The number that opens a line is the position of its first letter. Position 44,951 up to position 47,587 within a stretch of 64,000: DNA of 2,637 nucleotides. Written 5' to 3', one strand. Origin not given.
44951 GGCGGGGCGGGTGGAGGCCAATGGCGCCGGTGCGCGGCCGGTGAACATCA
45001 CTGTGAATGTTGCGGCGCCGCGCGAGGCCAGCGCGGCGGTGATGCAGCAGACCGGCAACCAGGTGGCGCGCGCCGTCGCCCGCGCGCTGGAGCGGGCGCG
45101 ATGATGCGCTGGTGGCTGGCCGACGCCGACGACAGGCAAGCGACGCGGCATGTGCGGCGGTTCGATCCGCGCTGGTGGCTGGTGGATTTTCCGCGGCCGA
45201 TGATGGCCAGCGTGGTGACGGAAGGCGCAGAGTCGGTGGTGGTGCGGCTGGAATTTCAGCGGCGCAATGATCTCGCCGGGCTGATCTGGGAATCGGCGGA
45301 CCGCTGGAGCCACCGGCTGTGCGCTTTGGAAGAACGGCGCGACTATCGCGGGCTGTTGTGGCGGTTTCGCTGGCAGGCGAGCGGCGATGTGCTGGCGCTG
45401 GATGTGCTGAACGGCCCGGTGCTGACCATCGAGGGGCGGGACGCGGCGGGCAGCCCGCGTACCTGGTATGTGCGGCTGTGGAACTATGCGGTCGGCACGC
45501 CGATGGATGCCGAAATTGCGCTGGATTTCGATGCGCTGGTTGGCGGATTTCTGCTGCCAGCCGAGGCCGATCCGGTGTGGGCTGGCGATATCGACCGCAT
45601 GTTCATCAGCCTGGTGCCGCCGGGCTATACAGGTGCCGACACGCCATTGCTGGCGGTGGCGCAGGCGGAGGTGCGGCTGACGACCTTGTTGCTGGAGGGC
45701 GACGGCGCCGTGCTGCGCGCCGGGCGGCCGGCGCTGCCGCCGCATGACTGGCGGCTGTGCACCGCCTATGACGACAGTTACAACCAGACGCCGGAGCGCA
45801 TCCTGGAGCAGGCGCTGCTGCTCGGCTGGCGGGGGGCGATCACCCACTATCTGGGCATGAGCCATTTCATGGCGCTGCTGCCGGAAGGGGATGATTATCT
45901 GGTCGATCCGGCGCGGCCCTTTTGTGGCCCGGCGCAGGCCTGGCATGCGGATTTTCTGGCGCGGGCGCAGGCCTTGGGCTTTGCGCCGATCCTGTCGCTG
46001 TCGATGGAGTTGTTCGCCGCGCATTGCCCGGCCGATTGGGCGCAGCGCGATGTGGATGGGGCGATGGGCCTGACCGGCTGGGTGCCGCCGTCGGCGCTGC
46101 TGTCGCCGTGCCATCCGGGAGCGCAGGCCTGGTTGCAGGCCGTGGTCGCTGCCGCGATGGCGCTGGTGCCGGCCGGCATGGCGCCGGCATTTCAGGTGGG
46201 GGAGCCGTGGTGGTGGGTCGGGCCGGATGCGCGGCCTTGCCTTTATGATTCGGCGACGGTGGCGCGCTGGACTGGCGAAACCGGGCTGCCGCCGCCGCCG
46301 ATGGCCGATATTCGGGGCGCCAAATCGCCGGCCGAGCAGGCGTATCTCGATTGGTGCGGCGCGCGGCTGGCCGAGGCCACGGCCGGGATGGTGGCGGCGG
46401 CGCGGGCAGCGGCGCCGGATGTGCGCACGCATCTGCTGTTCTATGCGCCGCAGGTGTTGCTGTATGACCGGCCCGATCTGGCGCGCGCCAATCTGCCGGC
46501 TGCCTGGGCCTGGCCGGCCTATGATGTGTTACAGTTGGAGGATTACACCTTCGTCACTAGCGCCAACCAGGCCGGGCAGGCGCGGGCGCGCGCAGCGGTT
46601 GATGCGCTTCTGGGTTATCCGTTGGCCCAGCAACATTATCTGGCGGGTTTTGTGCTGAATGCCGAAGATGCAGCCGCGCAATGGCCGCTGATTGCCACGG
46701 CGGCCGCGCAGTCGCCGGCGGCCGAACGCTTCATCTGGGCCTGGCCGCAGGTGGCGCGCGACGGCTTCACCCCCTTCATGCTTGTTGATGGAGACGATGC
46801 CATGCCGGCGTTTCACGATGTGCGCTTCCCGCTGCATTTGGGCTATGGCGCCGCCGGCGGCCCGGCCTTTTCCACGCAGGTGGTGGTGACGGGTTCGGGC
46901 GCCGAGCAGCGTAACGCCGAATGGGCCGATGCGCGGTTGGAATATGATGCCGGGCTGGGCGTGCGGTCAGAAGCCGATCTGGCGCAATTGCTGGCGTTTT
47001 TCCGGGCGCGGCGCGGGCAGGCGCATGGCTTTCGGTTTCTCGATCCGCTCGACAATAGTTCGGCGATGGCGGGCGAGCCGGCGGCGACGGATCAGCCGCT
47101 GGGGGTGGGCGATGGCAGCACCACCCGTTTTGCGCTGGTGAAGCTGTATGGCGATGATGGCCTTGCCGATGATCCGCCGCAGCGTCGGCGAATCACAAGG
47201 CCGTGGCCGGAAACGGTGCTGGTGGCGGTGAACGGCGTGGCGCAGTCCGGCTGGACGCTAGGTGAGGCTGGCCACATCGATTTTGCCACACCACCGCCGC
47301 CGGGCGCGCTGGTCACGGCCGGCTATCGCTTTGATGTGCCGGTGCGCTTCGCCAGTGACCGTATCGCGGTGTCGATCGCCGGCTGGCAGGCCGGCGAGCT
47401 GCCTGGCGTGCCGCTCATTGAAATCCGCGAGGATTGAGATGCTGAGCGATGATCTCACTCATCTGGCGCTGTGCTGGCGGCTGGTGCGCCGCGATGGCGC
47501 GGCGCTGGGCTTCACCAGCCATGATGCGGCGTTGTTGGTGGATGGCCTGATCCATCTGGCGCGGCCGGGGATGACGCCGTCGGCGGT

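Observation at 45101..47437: g12 (DUF2460) carries a 567-aa in-frame N-terminal extension yet keeps an internal SD+ATG at the canonical start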

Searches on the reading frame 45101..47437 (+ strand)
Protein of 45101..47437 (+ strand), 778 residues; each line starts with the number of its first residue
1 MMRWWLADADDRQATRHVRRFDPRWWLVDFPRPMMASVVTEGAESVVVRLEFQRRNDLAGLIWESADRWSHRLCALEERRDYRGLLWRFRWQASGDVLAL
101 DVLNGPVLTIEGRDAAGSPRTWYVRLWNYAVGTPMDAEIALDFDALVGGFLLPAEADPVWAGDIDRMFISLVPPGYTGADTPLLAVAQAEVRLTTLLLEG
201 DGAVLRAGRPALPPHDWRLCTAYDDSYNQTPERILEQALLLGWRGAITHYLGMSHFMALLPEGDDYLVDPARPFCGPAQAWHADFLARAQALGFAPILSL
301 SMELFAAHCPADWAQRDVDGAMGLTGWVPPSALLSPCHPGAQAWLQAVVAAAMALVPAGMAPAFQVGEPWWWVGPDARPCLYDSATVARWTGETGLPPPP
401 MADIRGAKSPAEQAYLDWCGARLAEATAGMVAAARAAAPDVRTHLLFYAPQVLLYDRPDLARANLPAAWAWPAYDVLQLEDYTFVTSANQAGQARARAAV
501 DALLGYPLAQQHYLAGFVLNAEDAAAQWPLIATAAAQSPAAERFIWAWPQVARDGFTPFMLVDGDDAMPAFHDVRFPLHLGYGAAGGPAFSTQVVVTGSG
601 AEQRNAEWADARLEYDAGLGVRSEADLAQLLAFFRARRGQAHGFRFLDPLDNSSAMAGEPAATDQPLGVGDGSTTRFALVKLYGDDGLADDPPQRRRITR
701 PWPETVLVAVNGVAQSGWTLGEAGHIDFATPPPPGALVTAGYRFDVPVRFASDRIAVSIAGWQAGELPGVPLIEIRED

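Call 6: search_protein_families(library=pfam, proteins=[window:45101-47437:+], max_evalue=0.01)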
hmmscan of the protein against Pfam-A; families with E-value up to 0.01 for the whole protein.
window:45101-47437:+ (778 aa): 3 families
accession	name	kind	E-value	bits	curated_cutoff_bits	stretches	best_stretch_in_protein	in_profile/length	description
PF23845.1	TIM-barrel_NCTSP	-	5.7e-135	450.3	27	1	213-556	1-348/348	Non-contractile tail sheath protein TIM barrel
PF23844.1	NCTSP_N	-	6.3e-84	280.4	27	1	18-208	1-191/191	Non-contractile tail sheath N-terminal domain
PF09343.15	DUF2460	-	2.6e-73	246.3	30.4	1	572-776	1-205/205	Conserved hypothetical protein 2217 (DUF2460)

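Call 7: search_protein_families(library=ncbifam, proteins=[window:45101-47437:+], max_evalue=0.01)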
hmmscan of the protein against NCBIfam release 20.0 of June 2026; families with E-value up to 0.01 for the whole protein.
window:45101-47437:+ (778 aa): 1 family
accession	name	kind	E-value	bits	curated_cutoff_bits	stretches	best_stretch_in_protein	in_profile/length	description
TIGR02217.1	chp_TIGR02217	subfamily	4.4e-64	215.9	136.65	1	570-776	1-209/210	phage distal tail protein, Rcc01695 family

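Call 11: find_homologous_proteins(query=window:45101-47437:+)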
Query window:45101-47437:+ (778 aa): 4800 proteins with E <= 0.001 among 8000 candidates; the best 120 are listed.
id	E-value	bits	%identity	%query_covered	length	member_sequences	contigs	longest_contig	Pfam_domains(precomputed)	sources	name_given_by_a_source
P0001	0.0e+0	1787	100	100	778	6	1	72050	PF23845.2,PF23844.2,PF09343.16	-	-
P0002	0.0e+0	1528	86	100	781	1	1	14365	PF23845.2,PF23844.2,PF09343.16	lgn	-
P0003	0.0e+0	1519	86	100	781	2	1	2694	PF23845.2,PF23844.2,PF09343.16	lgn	-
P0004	0.0e+0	1519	86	100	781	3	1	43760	PF23845.2,PF23844.2,PF09343.16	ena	-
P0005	0.0e+0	1516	86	100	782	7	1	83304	PF23845.2,PF23844.2,PF09343.16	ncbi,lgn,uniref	ncbi:DUF2460 domain-containing protein [Sandarakinorhabdus sp.]|uniref:DUF2460 domain-containing pro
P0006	0.0e+0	1509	85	100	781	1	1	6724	PF23845.2,PF23844.2,PF09343.16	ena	-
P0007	0.0e+0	1399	79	100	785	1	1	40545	PF23845.2,PF23844.2,PF09343.16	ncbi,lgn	-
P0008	0.0e+0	1397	79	100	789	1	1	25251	PF23845.2,PF23844.2,PF09343.16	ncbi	-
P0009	0.0e+0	1387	79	100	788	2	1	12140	PF23845.2,PF23844.2,PF09343.16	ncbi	-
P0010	0.0e+0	1385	79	100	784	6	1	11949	PF23845.2,PF23844.2,PF09343.16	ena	-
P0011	0.0e+0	1384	80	100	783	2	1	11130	PF23845.2,PF23844.2,PF09343.16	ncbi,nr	ncbi:MAG: TIGR02217 family protein [Alphaproteobacteria bacterium]|nr:TIGR02217 family protein [Alph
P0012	0.0e+0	1383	79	100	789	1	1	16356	PF23845.2,PF23844.2,PF09343.16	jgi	jgi:uncharacterized protein (TIGR02217 family)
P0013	0.0e+0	1381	79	100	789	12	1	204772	PF23845.2,PF23844.2,PF09343.16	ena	-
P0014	0.0e+0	1361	77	100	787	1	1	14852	PF23845.2,PF23844.2,PF09343.16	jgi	jgi:uncharacterized protein (TIGR02217 family)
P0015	0.0e+0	1358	78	100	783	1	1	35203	PF23845.2,PF23844.2,PF09343.16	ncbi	-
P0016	0.0e+0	1355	77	100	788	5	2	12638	PF23845.2,PF23844.2,PF09343.16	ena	-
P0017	0.0e+0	1354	75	100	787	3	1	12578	PF23845.2,PF23844.2,PF09343.16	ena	-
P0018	0.0e+0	1351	76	100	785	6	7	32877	PF23845.2,PF23844.2,PF09343.16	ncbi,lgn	-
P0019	0.0e+0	1351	77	100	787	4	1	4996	PF23845.2,PF23844.2,PF09343.16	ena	-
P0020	0.0e+0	1349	78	100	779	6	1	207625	PF23845.2,PF23844.2,PF09343.16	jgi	jgi:uncharacterized protein (TIGR02217 family)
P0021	0.0e+0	1347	77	100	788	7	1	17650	PF23845.2,PF23844.2,PF09343.16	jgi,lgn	jgi:uncharacterized protein (TIGR02217 family)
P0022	0.0e+0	1344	76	100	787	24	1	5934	PF23845.2,PF23844.2,PF09343.16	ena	-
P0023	0.0e+0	1341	77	100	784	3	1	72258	PF23845.2,PF23844.2,PF09343.16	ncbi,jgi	jgi:uncharacterized protein (TIGR02217 family)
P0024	0.0e+0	1337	77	100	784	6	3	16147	PF23845.2,PF23844.2,PF09343.16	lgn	-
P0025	0.0e+0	1336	77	100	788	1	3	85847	PF23845.2,PF23844.2,PF09343.16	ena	-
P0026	0.0e+0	1329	77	100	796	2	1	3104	PF23845.2,PF23844.2,PF09343.16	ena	-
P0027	0.0e+0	1319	75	100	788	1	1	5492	PF23845.2,PF23844.2,PF09343.16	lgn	-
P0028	0.0e+0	1308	74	100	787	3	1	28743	PF23845.2,PF23844.2,PF09343.16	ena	-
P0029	0.0e+0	1296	75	99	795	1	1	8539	PF23845.2,PF23844.2,PF09343.16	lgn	-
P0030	0.0e+0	1287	74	100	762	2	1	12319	PF23845.2,PF23844.2,PF09343.16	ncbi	-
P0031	0.0e+0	1243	71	100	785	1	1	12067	PF23845.2,PF23844.2,PF09343.16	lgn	-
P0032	0.0e+0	1239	71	100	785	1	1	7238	PF23845.2,PF23844.2,PF09343.16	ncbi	-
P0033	0.0e+0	1203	69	100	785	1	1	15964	PF23845.2,PF23844.2,PF09343.16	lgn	-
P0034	0.0e+0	1132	67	100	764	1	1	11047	PF23845.2,PF23844.2,PF09343.16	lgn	-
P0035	0.0e+0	1103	66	100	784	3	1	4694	PF23845.2,PF23844.2,PF09343.16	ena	-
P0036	0.0e+0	1091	64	100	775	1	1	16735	PF23845.2,PF23844.2,PF09343.16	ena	-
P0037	0.0e+0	1086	65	100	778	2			PF23845.2,PF23844.2,PF09343.16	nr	nr:DUF2460 domain-containing protein [Polymorphobacter sp.]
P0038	0.0e+0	1082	64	100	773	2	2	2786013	PF23845.2,PF23844.2,PF09343.16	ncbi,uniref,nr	ncbi:DUF2460 domain-containing protein [Polymorphobacter fuscus]|uniref:TIGR02217 family protein n=1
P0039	0.0e+0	1073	64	100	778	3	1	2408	PF23845.2,PF23844.2,PF09343.16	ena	-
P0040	0.0e+0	1067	65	100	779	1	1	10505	PF23845.2,PF23844.2,PF09343.16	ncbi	-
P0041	0.0e+0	1066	64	100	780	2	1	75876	PF23845.2,PF23844.2,PF09343.16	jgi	jgi:uncharacterized protein (TIGR02217 family)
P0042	0.0e+0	1063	63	100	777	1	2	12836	PF23845.2,PF23844.2,PF09343.16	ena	-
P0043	0.0e+0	1057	64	100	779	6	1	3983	PF23845.2,PF23844.2,PF09343.16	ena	-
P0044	0.0e+0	1056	63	100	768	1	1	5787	PF23845.2,PF23844.2,PF09343.16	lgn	-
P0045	0.0e+0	1055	64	100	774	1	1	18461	PF23845.2,PF23844.2,PF09343.16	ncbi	-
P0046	0.0e+0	1054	62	100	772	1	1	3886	PF23845.2,PF23844.2,PF09343.16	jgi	jgi:uncharacterized protein (TIGR02217 family)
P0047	0.0e+0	1054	64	99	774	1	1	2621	PF23845.2,PF23844.2,PF09343.16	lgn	-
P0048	0.0e+0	1052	62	100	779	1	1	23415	PF23845.2,PF23844.2,PF09343.16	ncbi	-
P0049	0.0e+0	1050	63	100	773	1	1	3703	PF23845.2,PF23844.2,PF09343.16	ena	-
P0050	0.0e+0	1048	62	100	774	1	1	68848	PF23845.2,PF23844.2,PF09343.16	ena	-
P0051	0.0e+0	1046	62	100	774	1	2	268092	PF23845.2,PF23844.2,PF09343.16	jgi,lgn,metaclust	metaclust:\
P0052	0.0e+0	1045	62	100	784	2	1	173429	PF23845.2,PF23844.2,PF09343.16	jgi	jgi:uncharacterized protein (TIGR02217 family)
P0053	0.0e+0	1044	64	100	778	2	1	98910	PF23845.2,PF23844.2,PF09343.16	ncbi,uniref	ncbi:phage distal tail protein, Rcc01695 family [Polymorphobacter sp.]|uniref:phage distal tail prot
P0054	0.0e+0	1043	62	100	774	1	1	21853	PF23845.2,PF23844.2,PF09343.16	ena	-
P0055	0.0e+0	1043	63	100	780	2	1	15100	PF23845.2,PF23844.2,PF09343.16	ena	-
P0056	0.0e+0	1042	63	100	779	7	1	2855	PF23845.2,PF23844.2,PF09343.16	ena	-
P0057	0.0e+0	1042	63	100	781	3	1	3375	PF23845.2,PF23844.2,PF09343.16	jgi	jgi:uncharacterized protein (TIGR02217 family)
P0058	0.0e+0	1041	63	100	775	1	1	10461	PF23845.2,PF23844.2,PF09343.16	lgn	-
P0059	0.0e+0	1040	63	100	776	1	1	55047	PF23845.2,PF23844.2,PF09343.16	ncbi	-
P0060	0.0e+0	1039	62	100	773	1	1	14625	PF23845.2,PF23844.2,PF09343.16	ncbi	-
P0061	0.0e+0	1038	62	100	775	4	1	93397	PF23845.2,PF23844.2,PF09343.16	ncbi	-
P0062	0.0e+0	1037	62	100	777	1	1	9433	PF23845.2,PF23844.2,PF09343.16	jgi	jgi:uncharacterized protein (TIGR02217 family)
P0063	0.0e+0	1036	62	100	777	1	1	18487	PF23845.2,PF23844.2,PF09343.16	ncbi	-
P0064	0.0e+0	1035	62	100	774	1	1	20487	PF23845.2,PF23844.2,PF09343.16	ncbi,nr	ncbi:MAG: DUF2460 domain-containing protein [Sandarakinorhabdus sp.]|nr:DUF2460 domain-containing pr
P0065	0.0e+0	1035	62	100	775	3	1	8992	PF23845.2,PF23844.2,PF09343.16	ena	-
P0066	0.0e+0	1035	62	100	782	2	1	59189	PF23845.2,PF23844.2,PF09343.16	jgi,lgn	jgi:uncharacterized protein (TIGR02217 family)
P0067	0.0e+0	1034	61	100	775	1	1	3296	PF23845.2,PF23844.2,PF09343.16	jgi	jgi:uncharacterized protein (TIGR02217 family)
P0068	0.0e+0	1034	63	100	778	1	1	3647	PF23845.2,PF23844.2,PF09343.16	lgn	-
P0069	0.0e+0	1033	62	100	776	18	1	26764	PF23845.2,PF23844.2,PF09343.16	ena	-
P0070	0.0e+0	1033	63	100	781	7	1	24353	PF23845.2,PF23844.2,PF09343.16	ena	-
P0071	0.0e+0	1032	63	100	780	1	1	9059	PF23845.2,PF23844.2,PF09343.16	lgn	-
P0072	0.0e+0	1030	63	100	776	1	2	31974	PF23845.2,PF23844.2,PF09343.16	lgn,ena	-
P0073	0.0e+0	1030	62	100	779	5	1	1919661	PF23845.2,PF23844.2,PF09343.16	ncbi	-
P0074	0.0e+0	1029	62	100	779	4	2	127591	PF23845.2,PF23844.2,PF09343.16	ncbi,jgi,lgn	-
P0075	0.0e+0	1029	63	100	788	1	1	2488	PF23845.2,PF23844.2,PF09343.16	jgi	jgi:uncharacterized protein (TIGR02217 family)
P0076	0.0e+0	1028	62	100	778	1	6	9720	PF23845.2,PF23844.2,PF09343.16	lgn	-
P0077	0.0e+0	1026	63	100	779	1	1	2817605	PF23845.2,PF23844.2,PF09343.16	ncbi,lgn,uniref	ncbi:MAG: TIGR02217 family protein [Polymorphobacter sp.]|uniref:phage distal tail protein, Rcc01695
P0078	0.0e+0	1024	61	100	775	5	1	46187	PF23845.2,PF23844.2,PF09343.16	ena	-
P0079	0.0e+0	1022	61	100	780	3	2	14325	PF23845.2,PF23844.2,PF09343.16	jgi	jgi:uncharacterized protein (TIGR02217 family)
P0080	0.0e+0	1021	61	100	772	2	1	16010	PF23845.2,PF23844.2,PF09343.16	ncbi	-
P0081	0.0e+0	1020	62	100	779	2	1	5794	PF23845.2,PF23844.2,PF09343.16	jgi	jgi:uncharacterized protein (TIGR02217 family)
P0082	0.0e+0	1020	61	100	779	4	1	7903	PF23845.2,PF23844.2,PF09343.16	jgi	jgi:uncharacterized protein (TIGR02217 family)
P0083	0.0e+0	1017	61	100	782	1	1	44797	PF23845.2,PF23844.2,PF09343.16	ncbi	-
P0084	0.0e+0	1017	61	100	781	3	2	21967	PF23845.2,PF23844.2,PF09343.16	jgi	jgi:uncharacterized protein (TIGR02217 family)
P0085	0.0e+0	1016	61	100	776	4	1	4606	PF23845.2,PF23844.2,PF09343.16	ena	-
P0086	0.0e+0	1016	62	100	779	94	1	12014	PF23845.2,PF23844.2,PF09343.16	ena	-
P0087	0.0e+0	1015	62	100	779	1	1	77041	PF23845.2,PF23844.2,PF09343.16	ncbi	ncbi:MAG: phage distal tail protein, Rcc01695 family [Polymorphobacter sp.]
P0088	0.0e+0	1013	61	100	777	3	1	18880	PF23845.2,PF23844.2,PF09343.16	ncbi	-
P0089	0.0e+0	1012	62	100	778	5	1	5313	PF23845.2,PF23844.2,PF09343.16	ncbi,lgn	-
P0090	5.0e-298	1009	61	100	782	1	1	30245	PF23845.2,PF23844.2,PF09343.16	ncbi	-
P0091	8.6e-298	1008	61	100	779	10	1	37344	PF23845.2,PF23844.2,PF09343.16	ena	-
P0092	3.3e-297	1006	61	100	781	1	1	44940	PF23845.2,PF23844.2,PF09343.16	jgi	jgi:uncharacterized protein (TIGR02217 family)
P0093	5.2e-297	1006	62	100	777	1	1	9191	PF23845.2,PF23844.2,PF09343.16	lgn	-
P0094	6.2e-297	1005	61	100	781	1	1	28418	PF23845.2,PF23844.2,PF09343.16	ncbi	-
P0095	1.8e-296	1004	62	100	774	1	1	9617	PF23845.2,PF23844.2,PF09343.16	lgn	-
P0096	2.4e-296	1003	60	100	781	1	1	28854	PF23845.2,PF23844.2,PF09343.16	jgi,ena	-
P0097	1.1e-295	1001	60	100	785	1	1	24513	PF23845.2,PF23844.2,PF09343.16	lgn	-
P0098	1.7e-295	1001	61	100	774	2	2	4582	PF23845.2,PF23844.2,PF09343.16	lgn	-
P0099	5.6e-295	999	61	100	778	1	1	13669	PF23845.2,PF23844.2,PF09343.16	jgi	jgi:uncharacterized protein (TIGR02217 family)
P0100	4.6e-294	996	62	99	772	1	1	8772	PF23845.2,PF23844.2,PF09343.16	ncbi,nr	ncbi:hypothetical protein IP88_03865 [alpha proteobacterium AAP81b]|nr:hypothetical protein IP88_038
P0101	2.0e-293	994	61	100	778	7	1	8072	PF23845.2,PF23844.2,PF09343.16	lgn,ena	-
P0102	1.0e-292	992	60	100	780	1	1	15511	PF23845.2,PF23844.2,PF09343.16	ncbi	-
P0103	1.8e-292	991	60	100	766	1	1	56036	PF23845.2,PF23844.2,PF09343.16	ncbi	-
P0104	6.1e-292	989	61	100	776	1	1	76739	PF23845.2,PF23844.2,PF09343.16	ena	-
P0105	1.2e-291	988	61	100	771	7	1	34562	PF23845.2,PF23844.2,PF09343.16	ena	-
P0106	2.0e-291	987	60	100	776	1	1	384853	PF23845.2,PF23844.2,PF09343.16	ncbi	-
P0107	8.1e-290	982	62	96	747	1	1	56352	PF23845.2,PF23844.2,PF09343.16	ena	-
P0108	1.6e-288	978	59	100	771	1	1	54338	PF23845.2,PF23844.2,PF09343.16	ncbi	-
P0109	1.2e-286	971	60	100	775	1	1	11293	PF23845.2,PF23844.2,PF09343.16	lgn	-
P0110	1.2e-285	968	60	100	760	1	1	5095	PF23845.2,PF23844.2,PF09343.16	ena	-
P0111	4.9e-285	966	61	100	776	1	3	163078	PF23845.2,PF23844.2,PF09343.16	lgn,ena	-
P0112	4.0e-283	960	59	100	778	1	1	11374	PF23845.2,PF23844.2,PF09343.16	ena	-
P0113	2.5e-282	957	59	100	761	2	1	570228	PF23845.2,PF23844.2,PF09343.16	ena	-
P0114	8.9e-282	955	59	100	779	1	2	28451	PF23845.2,PF23844.2,PF09343.16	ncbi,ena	-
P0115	2.3e-281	954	59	100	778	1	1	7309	PF23845.2,PF23844.2,PF09343.16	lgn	-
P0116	2.9e-281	954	59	100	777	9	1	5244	PF23845.2,PF23844.2,PF09343.16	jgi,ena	-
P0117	2.6e-280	950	59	100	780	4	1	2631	PF23845.2,PF23844.2,PF09343.16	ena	-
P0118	4.6e-280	950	60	100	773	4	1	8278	PF23845.2,PF23844.2,PF09343.16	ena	-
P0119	3.3e-278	944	57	100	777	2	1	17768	PF23845.2,PF23844.2,PF09343.16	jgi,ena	-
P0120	7.4e-278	942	59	100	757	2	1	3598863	PF23845.2,PF23844.2,PF09343.16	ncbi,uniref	ncbi:phage distal tail protein, Rcc01695 family [Glacieibacterium sp.]|uniref:phage distal tail prot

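Call 13: search_solved_structures(query=window:45101-47437:+, max_evalue=0.01, show_alignments=2)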
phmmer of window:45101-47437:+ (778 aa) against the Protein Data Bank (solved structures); distinct sequences matched with E-value up to 0.01: 4.
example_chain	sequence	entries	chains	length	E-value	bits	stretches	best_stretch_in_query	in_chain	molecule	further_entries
6tba_6B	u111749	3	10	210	9.1e-53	182.8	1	570-776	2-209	Uncharacterized protein | Distal tail protein Rcc01695 | Putative gene transfer agent protein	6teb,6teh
8gtc_G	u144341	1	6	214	3.9e-46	160.9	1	571-778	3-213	Distal tail protein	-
9lc0_M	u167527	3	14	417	3.2e-37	131.4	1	271-556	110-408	Gp64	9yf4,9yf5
9lc0_I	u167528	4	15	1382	1.6e-14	56.3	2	15-92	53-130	Non-contractile tail sheath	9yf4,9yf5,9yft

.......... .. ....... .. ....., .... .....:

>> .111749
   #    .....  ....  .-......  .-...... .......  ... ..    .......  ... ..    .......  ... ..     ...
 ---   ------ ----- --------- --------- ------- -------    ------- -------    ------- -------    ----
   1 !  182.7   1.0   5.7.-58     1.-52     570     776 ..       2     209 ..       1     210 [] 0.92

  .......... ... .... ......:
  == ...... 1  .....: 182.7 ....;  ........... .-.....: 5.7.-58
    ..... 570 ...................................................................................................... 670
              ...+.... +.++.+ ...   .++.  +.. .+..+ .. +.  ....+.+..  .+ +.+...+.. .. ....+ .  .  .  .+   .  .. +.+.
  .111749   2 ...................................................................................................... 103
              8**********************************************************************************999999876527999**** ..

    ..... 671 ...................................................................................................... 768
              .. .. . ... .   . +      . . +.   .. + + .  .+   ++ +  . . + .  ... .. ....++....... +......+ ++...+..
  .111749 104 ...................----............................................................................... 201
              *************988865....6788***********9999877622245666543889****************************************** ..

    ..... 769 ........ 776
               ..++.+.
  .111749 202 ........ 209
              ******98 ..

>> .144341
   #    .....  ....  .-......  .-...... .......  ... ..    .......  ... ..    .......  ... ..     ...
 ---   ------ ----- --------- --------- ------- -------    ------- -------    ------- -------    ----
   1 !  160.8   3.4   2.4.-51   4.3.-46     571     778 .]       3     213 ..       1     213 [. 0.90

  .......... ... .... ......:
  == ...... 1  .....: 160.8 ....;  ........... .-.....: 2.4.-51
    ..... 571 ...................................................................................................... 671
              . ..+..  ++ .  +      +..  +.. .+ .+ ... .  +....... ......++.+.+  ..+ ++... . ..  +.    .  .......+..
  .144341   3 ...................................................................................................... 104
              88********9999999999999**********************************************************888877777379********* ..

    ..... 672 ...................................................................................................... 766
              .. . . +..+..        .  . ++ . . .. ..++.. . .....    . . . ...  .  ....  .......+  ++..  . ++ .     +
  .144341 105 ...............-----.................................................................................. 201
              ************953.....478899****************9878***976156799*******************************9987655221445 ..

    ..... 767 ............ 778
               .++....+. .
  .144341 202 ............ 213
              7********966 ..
